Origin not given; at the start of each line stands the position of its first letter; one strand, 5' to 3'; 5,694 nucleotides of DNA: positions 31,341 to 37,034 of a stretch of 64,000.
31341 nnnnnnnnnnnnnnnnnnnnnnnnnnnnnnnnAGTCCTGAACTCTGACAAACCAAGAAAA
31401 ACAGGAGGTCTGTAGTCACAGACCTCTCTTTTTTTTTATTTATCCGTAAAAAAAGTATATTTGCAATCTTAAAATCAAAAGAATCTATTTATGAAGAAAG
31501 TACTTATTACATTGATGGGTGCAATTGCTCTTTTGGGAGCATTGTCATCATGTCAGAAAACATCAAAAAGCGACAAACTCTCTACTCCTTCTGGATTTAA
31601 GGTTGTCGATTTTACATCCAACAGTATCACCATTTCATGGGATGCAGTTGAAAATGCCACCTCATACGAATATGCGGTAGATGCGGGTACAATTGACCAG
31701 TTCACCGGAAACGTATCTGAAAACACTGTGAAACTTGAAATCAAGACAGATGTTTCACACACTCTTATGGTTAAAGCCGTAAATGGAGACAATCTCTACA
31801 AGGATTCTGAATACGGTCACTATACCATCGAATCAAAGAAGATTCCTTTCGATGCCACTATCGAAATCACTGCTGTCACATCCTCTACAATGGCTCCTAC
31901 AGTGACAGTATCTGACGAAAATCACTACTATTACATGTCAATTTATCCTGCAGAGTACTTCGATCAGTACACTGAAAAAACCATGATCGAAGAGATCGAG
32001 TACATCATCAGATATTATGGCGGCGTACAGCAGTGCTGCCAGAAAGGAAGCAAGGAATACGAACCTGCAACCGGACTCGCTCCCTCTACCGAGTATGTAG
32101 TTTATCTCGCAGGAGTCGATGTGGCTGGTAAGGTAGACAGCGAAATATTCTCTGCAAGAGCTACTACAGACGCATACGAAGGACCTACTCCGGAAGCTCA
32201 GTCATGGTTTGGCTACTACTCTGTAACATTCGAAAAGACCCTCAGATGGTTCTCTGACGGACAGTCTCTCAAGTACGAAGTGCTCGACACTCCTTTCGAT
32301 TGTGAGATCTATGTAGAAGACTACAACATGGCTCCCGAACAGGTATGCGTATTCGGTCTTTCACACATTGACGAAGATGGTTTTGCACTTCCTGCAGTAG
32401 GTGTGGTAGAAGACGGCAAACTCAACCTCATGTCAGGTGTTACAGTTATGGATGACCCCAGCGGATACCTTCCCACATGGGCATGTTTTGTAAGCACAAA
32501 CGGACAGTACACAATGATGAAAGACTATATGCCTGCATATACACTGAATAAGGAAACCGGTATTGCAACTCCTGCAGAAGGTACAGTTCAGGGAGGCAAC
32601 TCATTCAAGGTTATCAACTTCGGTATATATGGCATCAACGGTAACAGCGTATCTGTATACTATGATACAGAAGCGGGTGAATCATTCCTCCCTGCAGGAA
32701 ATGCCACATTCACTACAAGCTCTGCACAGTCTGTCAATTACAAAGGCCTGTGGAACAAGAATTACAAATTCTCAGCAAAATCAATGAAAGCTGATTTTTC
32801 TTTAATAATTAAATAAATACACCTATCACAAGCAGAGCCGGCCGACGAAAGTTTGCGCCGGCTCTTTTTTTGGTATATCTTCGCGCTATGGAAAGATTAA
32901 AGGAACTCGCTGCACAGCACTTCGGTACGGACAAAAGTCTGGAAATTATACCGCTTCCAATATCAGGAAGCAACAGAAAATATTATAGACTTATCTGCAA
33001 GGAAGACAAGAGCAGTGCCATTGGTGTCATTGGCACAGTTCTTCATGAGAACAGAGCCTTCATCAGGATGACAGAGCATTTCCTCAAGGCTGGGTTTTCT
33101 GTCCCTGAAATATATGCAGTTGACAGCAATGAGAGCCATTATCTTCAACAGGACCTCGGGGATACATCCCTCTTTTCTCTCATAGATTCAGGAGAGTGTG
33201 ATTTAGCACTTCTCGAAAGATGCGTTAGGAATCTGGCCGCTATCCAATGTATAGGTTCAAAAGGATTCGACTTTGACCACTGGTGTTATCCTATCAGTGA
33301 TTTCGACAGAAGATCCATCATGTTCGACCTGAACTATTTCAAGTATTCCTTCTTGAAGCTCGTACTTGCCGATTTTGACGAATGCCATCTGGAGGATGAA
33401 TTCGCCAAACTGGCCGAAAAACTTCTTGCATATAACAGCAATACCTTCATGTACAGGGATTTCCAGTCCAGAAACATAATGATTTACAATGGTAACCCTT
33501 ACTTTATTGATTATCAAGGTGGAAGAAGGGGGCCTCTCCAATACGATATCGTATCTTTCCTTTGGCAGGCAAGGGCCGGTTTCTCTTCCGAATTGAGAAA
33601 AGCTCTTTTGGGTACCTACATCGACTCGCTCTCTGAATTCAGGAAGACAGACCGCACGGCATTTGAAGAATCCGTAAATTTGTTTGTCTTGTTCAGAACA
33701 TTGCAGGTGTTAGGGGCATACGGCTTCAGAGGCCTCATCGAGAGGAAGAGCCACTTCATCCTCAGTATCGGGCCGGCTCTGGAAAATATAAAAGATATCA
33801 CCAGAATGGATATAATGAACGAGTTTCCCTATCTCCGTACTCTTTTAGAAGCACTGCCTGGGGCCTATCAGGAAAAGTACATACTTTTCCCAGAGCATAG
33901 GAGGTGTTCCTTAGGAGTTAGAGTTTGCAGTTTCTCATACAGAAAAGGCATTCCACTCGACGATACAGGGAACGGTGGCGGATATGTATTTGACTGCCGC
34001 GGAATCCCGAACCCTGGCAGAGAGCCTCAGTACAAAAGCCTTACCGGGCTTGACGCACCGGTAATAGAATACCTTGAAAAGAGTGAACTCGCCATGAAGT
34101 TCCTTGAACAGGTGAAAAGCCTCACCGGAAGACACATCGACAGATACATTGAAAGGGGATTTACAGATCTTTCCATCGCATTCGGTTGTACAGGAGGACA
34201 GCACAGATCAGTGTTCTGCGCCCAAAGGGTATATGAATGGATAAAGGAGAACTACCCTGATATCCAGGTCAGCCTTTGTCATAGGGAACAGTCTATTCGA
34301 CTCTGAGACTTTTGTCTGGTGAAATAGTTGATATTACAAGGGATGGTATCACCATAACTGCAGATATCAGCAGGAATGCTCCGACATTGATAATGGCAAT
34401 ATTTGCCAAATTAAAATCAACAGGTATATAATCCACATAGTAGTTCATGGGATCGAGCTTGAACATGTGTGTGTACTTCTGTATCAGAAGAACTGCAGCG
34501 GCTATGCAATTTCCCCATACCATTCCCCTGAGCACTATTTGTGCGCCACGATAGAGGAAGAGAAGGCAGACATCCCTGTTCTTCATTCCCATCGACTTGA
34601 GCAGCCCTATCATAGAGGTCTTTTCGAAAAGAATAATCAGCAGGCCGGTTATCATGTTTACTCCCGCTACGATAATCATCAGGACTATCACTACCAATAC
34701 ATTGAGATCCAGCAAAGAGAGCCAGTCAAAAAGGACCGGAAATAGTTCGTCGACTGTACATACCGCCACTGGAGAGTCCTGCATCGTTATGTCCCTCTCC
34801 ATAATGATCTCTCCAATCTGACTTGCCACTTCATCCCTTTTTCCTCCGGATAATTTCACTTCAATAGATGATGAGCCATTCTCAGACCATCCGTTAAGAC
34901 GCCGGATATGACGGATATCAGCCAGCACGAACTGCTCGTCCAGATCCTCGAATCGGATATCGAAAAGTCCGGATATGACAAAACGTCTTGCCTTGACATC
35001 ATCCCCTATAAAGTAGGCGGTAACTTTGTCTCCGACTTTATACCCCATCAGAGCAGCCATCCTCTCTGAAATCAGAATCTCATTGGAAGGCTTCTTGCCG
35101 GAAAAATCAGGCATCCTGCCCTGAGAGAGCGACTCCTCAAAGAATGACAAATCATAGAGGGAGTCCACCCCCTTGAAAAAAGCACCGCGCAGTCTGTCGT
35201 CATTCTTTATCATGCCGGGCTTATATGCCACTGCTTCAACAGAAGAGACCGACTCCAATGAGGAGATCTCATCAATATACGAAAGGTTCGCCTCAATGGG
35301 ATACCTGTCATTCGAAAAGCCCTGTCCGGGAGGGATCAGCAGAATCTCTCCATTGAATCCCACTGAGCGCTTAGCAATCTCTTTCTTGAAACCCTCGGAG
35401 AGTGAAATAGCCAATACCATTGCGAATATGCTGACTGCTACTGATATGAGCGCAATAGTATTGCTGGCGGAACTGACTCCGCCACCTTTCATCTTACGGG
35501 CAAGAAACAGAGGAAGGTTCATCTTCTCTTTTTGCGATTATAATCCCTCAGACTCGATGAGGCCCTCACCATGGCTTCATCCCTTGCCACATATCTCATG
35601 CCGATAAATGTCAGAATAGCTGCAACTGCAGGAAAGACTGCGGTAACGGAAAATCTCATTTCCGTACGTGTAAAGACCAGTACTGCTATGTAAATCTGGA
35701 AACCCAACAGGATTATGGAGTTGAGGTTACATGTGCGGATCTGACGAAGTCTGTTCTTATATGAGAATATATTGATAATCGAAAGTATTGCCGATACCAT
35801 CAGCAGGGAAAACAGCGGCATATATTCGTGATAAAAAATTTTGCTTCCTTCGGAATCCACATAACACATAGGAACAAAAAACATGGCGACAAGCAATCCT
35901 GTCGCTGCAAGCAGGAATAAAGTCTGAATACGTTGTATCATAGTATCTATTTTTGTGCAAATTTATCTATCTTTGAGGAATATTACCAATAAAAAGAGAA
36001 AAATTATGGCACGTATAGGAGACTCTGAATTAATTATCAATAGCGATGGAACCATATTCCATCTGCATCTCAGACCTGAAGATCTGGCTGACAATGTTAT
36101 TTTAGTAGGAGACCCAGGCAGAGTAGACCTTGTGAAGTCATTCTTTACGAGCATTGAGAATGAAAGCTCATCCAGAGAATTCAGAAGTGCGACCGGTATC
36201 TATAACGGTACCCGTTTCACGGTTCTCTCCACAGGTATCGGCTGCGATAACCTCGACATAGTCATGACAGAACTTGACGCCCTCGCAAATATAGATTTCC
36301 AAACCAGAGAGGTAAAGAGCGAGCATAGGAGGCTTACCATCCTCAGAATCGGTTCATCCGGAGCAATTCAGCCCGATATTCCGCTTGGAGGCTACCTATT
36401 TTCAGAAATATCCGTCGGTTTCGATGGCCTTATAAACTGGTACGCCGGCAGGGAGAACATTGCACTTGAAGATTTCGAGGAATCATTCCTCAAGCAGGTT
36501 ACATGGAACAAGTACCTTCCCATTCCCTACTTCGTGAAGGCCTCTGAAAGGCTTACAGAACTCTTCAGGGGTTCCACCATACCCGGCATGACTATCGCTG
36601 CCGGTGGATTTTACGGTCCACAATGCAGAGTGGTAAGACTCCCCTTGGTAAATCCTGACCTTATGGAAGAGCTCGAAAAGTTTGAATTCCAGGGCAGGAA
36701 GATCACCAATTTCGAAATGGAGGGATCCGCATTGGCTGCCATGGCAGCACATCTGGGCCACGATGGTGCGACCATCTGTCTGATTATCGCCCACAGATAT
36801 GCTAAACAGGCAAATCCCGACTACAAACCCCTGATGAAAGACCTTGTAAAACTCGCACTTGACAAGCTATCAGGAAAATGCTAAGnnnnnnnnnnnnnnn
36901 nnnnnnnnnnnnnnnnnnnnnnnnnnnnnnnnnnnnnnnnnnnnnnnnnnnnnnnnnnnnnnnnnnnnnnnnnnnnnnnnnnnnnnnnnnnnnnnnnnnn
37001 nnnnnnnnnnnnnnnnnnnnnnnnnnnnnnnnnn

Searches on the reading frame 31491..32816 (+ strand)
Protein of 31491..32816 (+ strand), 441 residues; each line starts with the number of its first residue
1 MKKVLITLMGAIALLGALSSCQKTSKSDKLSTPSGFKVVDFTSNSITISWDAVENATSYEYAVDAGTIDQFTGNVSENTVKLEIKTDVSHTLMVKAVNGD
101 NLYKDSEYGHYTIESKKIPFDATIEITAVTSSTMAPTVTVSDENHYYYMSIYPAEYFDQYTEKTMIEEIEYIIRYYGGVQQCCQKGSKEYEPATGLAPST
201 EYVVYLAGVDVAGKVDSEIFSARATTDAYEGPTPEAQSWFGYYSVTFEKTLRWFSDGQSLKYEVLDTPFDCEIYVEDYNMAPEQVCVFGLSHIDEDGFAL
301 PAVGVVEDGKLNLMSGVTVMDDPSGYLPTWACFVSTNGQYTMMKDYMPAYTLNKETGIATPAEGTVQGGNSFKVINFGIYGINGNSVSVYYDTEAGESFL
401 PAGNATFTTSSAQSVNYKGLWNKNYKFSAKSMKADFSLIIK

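Call 15: search_protein_families(library=pfam, proteins=[window:31491-32816:+], max_evalue=0.001)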
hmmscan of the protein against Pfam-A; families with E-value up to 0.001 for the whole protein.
window:31491-32816:+ (441 aa): 1 family
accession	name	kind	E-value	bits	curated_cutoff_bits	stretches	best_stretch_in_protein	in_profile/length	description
PF00041.27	fn3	-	1.7e-06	28.6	25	0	31-100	1-72/84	Fibronectin type III domain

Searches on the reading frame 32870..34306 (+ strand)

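Call 15: search_protein_families(library=pfam, proteins=[window:32870-34306:+], max_evalue=0.001)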
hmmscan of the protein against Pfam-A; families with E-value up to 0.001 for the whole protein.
window:32870-34306:+ (478 aa): 3 families
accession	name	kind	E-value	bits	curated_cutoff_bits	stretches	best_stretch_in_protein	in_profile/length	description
PF22740.1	PapZ_C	-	4.8e-33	114.3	27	1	350-474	3-120/121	RapZ C-terminal domain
PF01636.29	APH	-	8.6e-13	49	23.2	1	33-251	9-230/239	Phosphotransferase enzyme family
PF02958.26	EcKL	-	0.00038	20.3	22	0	189-258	213-289/294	Ecdysteroid kinase-like family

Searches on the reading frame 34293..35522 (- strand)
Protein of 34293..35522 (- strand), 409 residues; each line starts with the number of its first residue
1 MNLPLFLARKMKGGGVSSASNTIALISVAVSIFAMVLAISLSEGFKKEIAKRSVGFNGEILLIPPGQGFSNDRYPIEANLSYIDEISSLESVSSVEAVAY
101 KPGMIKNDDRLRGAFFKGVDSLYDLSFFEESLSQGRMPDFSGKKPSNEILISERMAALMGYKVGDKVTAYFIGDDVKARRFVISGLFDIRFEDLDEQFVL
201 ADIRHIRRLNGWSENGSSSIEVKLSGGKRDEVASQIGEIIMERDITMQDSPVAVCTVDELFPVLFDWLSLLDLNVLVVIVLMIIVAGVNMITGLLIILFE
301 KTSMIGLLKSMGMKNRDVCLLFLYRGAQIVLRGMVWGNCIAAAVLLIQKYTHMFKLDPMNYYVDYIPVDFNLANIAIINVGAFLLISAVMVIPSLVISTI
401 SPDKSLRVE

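Call 15: search_protein_families(library=pfam, proteins=[window:34293-35522:-], max_evalue=0.001)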
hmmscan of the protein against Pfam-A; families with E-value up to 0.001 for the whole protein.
window:34293-35522:- (409 aa): 2 families
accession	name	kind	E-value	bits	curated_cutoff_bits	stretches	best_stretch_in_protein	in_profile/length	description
PF12704.14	MacB_PCD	-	6.8e-13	49.8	27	1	23-237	3-205/207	MacB-like periplasmic core domain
PF02687.27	FtsX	-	9.3e-12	45.5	25.5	1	277-402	2-120/120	FtsX-like permease C-terminal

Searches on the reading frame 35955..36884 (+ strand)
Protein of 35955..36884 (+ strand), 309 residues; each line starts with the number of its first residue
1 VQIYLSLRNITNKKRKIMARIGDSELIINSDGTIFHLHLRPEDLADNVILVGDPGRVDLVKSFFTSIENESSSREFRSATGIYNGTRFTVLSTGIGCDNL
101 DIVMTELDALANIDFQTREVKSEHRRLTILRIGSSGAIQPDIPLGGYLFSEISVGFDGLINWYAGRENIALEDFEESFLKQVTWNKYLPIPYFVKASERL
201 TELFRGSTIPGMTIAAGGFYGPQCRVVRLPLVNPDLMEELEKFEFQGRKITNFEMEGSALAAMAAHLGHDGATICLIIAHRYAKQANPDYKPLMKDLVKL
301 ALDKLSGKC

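Call 15: search_protein_families(library=pfam, proteins=[window:35955-36884:+], max_evalue=0.001)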
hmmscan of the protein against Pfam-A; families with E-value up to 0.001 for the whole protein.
window:35955-36884:+ (309 aa): 1 family
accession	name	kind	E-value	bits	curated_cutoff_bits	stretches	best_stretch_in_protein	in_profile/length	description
PF01048.26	PNP_UDP_1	-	7.1e-24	84.9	25.1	1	48-280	3-199/233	Phosphorylase superfamily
